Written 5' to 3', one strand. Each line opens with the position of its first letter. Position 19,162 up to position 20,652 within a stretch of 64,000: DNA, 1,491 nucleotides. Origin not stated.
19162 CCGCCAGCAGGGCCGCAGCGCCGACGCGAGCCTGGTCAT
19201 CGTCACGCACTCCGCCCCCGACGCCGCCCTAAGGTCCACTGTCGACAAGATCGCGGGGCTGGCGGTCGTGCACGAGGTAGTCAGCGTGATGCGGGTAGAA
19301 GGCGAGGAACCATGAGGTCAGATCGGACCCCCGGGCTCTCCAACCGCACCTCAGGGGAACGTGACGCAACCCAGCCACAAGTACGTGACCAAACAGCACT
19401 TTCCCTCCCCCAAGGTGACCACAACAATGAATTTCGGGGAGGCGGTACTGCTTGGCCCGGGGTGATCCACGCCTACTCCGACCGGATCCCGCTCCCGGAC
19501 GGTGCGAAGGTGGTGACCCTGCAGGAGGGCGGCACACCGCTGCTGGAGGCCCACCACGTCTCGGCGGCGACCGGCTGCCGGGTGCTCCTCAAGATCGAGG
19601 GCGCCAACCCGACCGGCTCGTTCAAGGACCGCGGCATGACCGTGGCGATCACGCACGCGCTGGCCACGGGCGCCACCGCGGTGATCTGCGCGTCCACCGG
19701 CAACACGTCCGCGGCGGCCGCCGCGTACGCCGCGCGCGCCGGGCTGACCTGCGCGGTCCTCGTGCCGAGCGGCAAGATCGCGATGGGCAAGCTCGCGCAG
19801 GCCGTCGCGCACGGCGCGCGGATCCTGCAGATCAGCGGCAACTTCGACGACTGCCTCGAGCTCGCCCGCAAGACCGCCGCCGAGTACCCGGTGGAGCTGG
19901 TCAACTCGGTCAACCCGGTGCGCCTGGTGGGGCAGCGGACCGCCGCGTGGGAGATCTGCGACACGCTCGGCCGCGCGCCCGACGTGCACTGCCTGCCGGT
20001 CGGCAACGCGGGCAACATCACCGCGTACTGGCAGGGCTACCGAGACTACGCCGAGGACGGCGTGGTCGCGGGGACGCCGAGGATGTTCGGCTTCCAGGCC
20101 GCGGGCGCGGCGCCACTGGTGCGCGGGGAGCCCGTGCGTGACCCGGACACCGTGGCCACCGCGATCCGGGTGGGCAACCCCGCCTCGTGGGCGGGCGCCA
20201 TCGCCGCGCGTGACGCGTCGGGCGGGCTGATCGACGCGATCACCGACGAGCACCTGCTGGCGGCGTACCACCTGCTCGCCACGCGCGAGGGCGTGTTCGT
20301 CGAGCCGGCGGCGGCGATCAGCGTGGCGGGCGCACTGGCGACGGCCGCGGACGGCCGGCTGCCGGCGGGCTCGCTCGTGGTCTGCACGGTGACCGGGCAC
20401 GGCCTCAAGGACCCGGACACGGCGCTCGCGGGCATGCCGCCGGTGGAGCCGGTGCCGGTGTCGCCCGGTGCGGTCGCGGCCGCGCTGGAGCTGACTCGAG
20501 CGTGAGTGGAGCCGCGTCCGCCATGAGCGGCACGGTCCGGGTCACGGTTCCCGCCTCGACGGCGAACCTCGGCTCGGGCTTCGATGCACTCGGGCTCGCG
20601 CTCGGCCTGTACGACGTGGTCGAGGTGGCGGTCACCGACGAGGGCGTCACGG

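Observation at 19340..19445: Five-copy, 82-108 bp MITE/MIRU-like repeat family with conserved ends, always at gene boundaries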

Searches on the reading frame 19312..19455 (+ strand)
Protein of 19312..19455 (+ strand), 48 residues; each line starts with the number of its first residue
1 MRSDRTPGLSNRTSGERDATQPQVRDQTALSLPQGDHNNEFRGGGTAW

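Call 83: search_protein_families(library=pfam, proteins=[window:19312-19455:+], max_evalue=1)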
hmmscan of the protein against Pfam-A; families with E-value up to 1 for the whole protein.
seq(48 aa): 0 families

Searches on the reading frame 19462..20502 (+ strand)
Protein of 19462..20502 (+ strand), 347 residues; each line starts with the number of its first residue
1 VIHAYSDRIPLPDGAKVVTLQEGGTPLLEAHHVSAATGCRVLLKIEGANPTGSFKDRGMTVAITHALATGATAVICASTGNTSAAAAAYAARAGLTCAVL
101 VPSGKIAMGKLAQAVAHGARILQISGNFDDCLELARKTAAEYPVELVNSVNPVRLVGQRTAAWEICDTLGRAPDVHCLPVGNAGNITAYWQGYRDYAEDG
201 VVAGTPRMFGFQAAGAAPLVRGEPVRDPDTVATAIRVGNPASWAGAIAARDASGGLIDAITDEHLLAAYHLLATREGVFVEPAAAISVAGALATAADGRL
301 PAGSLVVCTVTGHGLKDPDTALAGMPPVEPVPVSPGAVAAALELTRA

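Call 35: find_homologous_proteins(query=window:19462-20502:+, max_evalue=1e-100)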
Query window:19462-20502:+ (347 aa): 7938 proteins with E <= 1e-100 among 8000 candidates; the best 120 are listed.
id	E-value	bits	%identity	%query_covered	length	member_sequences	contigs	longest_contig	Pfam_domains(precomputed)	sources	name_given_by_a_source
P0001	2.3e-204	696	92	99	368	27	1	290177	PF00291.32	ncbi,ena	-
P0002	7.2e-204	695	92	99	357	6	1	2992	PF00291.32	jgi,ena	-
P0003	2.8e-203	693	92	99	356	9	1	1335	PF00291.32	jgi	jgi:threonine synthase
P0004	3.6e-202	689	92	99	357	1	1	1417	PF00291.32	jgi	jgi:threonine synthase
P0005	6.4e-196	668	90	99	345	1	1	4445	PF00291.32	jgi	jgi:threonine synthase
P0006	1.2e-195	668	88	99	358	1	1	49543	PF00291.32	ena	-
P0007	2.7e-193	660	87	99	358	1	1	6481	PF00291.32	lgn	-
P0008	1.2e-191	654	88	99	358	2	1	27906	PF00291.32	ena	-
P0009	3.8e-191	653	88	99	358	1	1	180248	PF00291.32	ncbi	ncbi:threonine synthase [Actinophytocola sediminis]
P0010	2.5e-190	650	87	99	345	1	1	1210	PF00291.32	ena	-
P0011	8.5e-190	648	87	99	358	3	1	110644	PF00291.32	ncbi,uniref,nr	ncbi:threonine synthase [Actinophytocola xanthii]|uniref:Threonine synthase n=1 Tax=Actinophytocola 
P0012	1.2e-189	648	85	99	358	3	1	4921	PF00291.32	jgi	jgi:threonine synthase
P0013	1.1e-187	641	86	99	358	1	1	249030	PF00291.32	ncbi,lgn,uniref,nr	ncbi:threonine synthase [Actinophytocola xinjiangensis]|uniref:Threonine synthase n=1 Tax=Actinophyt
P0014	8.6e-187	638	83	99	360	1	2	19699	PF00291.32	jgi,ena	-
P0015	1.0e-186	638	86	99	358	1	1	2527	PF00291.32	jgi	jgi:threonine synthase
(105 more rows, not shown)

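Call 37: find_encoding_contigs(protein=P0003, flank=1500, max_places=3)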
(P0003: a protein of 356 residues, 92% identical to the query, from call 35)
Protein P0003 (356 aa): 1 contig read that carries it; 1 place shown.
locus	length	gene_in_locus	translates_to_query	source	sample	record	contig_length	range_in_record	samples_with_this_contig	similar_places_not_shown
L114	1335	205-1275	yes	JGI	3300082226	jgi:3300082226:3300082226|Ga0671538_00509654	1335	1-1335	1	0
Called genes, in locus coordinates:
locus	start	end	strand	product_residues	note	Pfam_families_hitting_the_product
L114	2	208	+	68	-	?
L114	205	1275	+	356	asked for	PF00291:PALP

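Call 38: find_encoding_contigs(protein=P0002, flank=1500, max_places=3)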
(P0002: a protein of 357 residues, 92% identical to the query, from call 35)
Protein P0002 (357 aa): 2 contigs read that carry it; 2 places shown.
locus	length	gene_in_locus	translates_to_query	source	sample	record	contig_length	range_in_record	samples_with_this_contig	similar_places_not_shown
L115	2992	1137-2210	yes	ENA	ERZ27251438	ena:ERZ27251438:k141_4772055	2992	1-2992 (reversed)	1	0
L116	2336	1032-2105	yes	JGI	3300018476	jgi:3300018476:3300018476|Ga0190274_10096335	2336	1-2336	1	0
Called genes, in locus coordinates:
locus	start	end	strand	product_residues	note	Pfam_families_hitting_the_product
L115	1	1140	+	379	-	?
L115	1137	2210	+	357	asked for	PF00291:PALP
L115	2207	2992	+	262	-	?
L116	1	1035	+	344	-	?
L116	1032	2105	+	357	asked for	PF00291:PALP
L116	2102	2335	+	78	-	?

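Call 39: find_encoding_contigs(protein=P0001, flank=1500, max_places=3)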
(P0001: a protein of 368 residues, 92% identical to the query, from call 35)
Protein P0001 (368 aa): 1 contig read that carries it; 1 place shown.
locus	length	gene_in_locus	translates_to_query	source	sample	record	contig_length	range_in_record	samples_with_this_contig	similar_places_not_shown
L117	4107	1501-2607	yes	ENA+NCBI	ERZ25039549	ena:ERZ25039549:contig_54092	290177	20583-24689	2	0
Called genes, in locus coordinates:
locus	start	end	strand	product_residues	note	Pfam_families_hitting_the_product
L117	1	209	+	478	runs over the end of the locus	PF02784:Orn_Arg_deC_N, PF00278:Orn_DAP_Arg_deC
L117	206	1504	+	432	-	PF03447:NAD_binding_3, PF00742:Homoserine_dh, PF01842:ACT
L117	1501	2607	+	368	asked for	PF00291:PALP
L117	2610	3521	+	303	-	PF00288:GHMP_kinases_N, PF08544:GHMP_kinases_C (faint)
